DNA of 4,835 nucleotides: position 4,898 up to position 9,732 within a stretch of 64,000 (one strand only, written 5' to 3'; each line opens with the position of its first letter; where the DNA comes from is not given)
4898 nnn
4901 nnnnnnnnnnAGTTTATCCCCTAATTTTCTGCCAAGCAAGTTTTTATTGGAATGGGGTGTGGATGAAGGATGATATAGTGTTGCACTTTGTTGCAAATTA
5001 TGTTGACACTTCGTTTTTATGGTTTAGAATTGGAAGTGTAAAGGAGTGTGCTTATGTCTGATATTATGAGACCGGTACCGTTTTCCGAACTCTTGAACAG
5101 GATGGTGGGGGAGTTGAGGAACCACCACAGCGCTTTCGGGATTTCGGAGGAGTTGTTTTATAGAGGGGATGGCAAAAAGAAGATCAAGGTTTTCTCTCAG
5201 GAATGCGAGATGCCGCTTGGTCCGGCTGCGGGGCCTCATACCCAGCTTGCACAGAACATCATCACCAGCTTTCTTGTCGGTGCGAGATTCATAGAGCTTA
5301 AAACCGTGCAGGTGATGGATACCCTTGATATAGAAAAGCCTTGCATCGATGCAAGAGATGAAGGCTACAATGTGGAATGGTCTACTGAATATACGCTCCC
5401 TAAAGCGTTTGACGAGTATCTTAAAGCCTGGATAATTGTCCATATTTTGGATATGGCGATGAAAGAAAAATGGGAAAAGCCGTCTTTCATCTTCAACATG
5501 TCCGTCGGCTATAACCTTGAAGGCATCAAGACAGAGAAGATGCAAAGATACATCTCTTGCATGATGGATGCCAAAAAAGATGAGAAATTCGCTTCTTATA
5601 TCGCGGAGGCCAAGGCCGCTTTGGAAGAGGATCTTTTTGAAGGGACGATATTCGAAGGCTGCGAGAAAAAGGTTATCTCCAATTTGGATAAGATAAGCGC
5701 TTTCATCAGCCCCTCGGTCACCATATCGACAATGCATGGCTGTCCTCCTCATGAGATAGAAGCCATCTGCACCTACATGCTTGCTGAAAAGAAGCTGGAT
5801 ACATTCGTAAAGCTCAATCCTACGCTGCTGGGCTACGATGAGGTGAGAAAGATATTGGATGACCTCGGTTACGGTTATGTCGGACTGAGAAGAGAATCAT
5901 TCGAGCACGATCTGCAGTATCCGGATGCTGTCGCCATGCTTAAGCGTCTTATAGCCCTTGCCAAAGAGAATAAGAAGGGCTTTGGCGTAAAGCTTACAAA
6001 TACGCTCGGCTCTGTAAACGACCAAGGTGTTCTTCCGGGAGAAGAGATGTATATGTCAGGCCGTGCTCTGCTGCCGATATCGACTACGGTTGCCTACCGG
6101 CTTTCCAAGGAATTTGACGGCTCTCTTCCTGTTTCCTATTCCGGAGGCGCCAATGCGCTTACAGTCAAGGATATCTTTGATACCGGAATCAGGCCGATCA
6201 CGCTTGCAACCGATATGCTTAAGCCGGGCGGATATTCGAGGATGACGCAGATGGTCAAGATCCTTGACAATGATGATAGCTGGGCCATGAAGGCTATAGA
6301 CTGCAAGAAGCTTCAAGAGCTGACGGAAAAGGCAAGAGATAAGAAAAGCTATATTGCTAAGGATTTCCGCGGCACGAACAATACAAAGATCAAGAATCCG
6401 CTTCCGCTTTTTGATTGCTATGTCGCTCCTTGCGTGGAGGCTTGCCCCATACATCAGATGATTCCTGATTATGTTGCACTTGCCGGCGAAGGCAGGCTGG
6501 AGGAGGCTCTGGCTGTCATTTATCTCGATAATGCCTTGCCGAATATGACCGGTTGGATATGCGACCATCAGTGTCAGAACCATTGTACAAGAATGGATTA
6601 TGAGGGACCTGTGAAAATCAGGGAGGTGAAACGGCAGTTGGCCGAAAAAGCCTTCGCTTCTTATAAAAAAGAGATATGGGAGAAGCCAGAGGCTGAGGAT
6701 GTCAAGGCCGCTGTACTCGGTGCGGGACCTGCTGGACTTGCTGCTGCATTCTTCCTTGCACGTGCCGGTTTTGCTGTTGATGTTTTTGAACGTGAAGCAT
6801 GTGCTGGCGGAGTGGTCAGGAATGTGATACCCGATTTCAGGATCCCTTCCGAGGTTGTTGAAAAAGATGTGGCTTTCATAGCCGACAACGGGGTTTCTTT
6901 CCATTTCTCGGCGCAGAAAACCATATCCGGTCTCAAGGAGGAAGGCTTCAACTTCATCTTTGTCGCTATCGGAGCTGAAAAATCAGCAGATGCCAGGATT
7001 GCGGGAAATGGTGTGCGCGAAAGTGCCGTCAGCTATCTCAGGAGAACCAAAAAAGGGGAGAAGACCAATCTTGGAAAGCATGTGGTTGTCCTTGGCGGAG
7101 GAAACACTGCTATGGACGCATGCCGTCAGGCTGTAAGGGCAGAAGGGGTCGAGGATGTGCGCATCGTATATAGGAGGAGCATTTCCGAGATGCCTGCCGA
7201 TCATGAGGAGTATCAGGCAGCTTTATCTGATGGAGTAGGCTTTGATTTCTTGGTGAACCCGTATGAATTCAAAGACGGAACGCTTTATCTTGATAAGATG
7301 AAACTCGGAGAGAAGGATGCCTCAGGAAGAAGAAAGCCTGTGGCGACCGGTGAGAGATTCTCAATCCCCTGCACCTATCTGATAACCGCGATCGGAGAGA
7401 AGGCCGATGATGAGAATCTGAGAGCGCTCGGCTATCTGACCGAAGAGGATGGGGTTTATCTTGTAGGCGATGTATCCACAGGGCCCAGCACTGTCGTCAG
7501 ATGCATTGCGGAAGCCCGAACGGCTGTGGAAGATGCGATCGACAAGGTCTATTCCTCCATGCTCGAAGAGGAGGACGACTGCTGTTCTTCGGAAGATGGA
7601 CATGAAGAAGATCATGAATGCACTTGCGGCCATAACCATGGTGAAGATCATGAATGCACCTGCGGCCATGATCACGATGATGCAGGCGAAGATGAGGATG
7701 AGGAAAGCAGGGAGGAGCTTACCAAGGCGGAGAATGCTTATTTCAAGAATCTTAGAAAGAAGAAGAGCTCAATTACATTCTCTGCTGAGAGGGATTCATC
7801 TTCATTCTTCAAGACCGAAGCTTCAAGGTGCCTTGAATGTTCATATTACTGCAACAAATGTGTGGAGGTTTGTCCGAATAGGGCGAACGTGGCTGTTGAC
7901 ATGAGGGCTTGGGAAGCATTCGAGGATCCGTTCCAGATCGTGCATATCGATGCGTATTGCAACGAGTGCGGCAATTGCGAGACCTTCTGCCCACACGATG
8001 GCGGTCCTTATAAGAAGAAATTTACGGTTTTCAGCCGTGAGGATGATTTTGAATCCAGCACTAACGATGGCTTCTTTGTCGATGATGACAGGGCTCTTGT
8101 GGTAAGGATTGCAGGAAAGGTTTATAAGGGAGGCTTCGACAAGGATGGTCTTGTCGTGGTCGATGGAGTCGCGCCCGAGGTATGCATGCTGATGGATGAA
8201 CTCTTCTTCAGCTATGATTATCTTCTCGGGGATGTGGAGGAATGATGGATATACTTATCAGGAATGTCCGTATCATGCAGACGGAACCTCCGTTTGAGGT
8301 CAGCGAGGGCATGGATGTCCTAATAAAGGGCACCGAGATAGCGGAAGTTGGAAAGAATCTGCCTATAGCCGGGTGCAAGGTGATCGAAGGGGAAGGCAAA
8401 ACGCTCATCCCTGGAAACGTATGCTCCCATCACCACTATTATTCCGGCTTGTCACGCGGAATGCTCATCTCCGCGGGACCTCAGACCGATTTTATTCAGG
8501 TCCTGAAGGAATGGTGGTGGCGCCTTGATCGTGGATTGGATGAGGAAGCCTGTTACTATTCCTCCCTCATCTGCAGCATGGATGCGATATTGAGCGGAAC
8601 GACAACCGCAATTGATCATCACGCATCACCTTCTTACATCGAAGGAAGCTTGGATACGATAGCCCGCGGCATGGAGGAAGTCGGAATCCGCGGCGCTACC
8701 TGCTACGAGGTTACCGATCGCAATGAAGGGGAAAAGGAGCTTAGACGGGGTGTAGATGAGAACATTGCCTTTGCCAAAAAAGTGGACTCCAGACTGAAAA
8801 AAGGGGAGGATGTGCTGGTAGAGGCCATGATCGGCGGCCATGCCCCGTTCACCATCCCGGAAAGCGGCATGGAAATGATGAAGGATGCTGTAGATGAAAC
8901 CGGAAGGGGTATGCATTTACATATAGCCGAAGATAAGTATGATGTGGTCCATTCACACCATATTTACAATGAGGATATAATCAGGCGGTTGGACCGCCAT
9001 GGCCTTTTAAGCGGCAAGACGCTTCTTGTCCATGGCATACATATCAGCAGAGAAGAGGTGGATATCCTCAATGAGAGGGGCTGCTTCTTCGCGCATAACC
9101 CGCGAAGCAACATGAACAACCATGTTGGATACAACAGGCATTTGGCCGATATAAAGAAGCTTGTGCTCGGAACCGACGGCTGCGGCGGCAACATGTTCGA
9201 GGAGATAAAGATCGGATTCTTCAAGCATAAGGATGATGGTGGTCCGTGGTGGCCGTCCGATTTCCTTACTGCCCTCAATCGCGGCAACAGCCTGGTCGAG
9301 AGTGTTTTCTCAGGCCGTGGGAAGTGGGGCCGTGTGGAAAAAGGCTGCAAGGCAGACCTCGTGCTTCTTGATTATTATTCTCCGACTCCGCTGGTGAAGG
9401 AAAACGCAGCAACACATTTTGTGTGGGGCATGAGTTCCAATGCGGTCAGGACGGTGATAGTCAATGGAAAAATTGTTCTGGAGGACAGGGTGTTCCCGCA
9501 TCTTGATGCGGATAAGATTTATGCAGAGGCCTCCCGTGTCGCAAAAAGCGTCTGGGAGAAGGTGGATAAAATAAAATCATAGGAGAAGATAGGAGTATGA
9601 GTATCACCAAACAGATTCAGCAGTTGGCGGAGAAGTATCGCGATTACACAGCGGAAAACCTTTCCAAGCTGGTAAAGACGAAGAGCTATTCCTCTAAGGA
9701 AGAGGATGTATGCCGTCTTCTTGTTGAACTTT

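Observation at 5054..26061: Near-complete 'labile selenium' molybdenum-hydroxylase / anaerobic purine-urate catabolism gene set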

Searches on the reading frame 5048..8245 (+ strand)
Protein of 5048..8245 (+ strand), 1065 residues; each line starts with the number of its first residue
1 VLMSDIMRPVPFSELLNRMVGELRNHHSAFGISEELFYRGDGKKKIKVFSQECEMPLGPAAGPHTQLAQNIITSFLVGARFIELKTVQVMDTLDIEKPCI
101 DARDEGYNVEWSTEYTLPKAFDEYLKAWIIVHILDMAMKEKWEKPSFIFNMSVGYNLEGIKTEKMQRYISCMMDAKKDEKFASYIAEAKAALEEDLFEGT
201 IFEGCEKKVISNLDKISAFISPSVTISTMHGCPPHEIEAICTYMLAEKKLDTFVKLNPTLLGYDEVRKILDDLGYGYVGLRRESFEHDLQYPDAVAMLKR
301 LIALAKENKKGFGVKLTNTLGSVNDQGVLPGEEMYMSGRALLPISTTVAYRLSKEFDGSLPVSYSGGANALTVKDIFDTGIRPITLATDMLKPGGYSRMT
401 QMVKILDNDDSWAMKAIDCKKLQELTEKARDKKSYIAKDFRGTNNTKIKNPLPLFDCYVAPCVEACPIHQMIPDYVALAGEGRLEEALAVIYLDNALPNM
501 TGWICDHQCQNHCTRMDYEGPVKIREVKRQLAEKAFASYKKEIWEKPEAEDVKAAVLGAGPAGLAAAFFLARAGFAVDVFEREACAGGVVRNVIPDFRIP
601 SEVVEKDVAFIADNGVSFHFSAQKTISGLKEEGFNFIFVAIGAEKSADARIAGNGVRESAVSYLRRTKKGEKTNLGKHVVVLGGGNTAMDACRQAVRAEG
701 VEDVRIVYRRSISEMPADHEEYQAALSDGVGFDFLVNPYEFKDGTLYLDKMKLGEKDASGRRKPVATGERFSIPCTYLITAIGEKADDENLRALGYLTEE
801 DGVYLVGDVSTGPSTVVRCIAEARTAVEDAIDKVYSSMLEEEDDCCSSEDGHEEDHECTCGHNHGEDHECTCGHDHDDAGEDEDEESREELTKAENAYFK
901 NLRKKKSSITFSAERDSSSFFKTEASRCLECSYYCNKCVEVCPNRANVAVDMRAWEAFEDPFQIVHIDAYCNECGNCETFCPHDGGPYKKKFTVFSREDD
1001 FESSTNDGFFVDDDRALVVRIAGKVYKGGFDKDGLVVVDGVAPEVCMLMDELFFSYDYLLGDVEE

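Call 4: search_protein_families(library=ncbifam, proteins=[window:5048-8245:+], max_evalue=0.00001)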
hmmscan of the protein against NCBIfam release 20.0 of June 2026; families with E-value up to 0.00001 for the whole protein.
window:5048-8245:+ (1065 aa): 27 families (the best 25 are shown)
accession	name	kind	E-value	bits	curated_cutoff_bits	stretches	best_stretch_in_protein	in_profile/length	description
TIGR03315.1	Se_ygfK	equivalog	0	1287.7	835.3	1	4-1060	1-1012/1012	putative selenate reductase subunit YgfK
NF009410.0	PRK12771.1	subfamily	3.5e-90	303.2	516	1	428-983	16-557/566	NAD(P)-binding protein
NF009454.0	PRK12814.1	equivalog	5.3e-78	263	916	1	456-811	99-462/657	putative NADPH-dependent glutamate synthase small subunit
NF009414.0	PRK12778.1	equivalog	3.4e-71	240.5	1103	1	410-825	290-740/752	bifunctional dihydroorotate dehydrogenase B NAD binding subunit/NADPH-dependent glutamate synthase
TIGR01316.1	gltA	equivalog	1.4e-58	198.8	471.75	1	459-827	35-442/449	NADPH-dependent glutamate synthase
NF009415.0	PRK12779.1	equivalog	3.1e-55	187.6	1519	1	464-787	212-563/944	putative bifunctional glutamate synthase subunit beta/2-polyprenylphenol hydroxylase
NF010590.0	PRK13984.1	equivalog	3.7e-54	183.9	946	1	456-735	194-487/611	putative oxidoreductase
TIGR01318.1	gltD_gamma_fam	subfamily_domain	4e-54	183.9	482.95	1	455-786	43-398/467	glutamate synthase, small subunit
NF009413.0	PRK12775.1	equivalog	2.1e-48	164.9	1895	1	456-787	335-687/1006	putative trifunctional 2-polyprenylphenol hydroxylase/glutamate synthase subunit beta/ferritin domain-containing protein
NF009408.0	PRK12769.1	equivalog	5.5e-48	163.6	1003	1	462-786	236-584/659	formate-dependent uric acid utilization protein AegA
NF009451.0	PRK12809.1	equivalog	4.9e-44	150.6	1154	1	459-814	216-596/639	formate-dependent uric acid utilization protein YgfT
NF009409.0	PRK12770.1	subfamily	3.2e-42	144.9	343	1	545-828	12-344/360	putative glutamate synthase subunit beta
TIGR01317.1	GOGAT_sm_gam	subfamily_domain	1.4e-41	142.9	447.7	1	455-699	45-306/485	glutamate synthase small subunit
NF045663.1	diclust_near_Sec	equivalog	1.3e-29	102.9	530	1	460-648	18-202/759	pyridine nucleotide-disulfide oxidoreductase/dicluster-binding protein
NF045599.1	bili_reduct_long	exception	8.1e-14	50.8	750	1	543-823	373-634/641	bilirubin reductase, long form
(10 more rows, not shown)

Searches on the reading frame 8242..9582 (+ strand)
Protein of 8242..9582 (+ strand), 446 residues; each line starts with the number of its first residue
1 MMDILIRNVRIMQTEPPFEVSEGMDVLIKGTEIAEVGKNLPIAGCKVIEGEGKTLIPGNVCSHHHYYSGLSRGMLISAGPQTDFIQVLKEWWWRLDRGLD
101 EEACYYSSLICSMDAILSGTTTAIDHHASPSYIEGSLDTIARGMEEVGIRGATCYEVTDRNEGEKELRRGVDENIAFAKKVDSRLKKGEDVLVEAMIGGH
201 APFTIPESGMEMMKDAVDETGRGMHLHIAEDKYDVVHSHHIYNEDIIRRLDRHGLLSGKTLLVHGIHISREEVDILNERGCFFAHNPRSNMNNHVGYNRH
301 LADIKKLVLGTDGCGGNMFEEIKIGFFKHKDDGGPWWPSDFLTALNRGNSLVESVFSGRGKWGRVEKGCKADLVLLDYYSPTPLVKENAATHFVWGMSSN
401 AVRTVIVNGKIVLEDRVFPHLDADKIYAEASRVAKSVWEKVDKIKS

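Call 4: search_protein_families(library=ncbifam, proteins=[window:8242-9582:+], max_evalue=0.00001)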
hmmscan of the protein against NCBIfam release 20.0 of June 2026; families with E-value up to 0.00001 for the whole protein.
window:8242-9582:+ (446 aa): 26 families (the best 25 are shown)
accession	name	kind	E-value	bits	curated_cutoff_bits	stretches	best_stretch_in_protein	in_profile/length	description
TIGR03314.1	Se_ssnA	subfamily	7e-162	539.2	455.5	1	4-441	1-441/441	putative selenium metabolism protein SsnA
NF005540.0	PRK07203.1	equivalog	2.8e-160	533.8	444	1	4-442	2-443/444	putative aminohydrolase SsnA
NF004701.0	PRK06038.1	equivalog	2.4e-52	178.1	609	1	1-441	3-430/432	N-ethylammeline chlorohydrolase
NF006252.0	PRK08393.1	equivalog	3.7e-45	154.7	617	1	2-436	1-422/424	N-ethylammeline chlorohydrolase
NF005557.0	PRK07228.1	equivalog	1.2e-41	142.8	522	1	3-441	2-441/445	5'-deoxyadenosine deaminase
NF006056.0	PRK08204.1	subfamily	2.4e-34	118.9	391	1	2-330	3-323/449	hypothetical protein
NF006055.0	PRK08203.1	equivalog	8.5e-34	116.9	532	1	5-440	7-453/455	8-oxoguanine deaminase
NF006549.0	PRK09045.1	equivalog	4.9e-33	114.4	540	1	2-436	8-438/444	TRZ/ATZ family hydrolase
NF004995.0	PRK06380.1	subfamily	1.3e-32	113.3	567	1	2-425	1-411/418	metal-dependent hydrolase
NF009059.0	PRK12393.1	equivalog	7.7e-25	87.5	543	1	2-439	5-457/460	amidohydrolase family protein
NF012037.0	PRK15493.1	equivalog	1.2e-21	77.1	779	1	46-435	48-431/435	bifunctional S-methyl-5'-thioadenosine deaminase/S-adenosylhomocysteine deaminase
NF006681.0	PRK09229.1-2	equivalog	3.9e-20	72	362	1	20-419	18-431/451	formimidoylglutamate deiminase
NF004801.0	PRK06151.1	subfamily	1.7e-18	66.7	416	1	167-441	185-466/491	chlorohydrolase family protein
TIGR02967.1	guan_deamin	equivalog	3.7e-16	59.1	375.4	1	43-380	31-364/401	guanine deaminase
NF006679.0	PRK09228.1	subfamily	3.6e-15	55.6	351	1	35-389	49-397/433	guanine deaminase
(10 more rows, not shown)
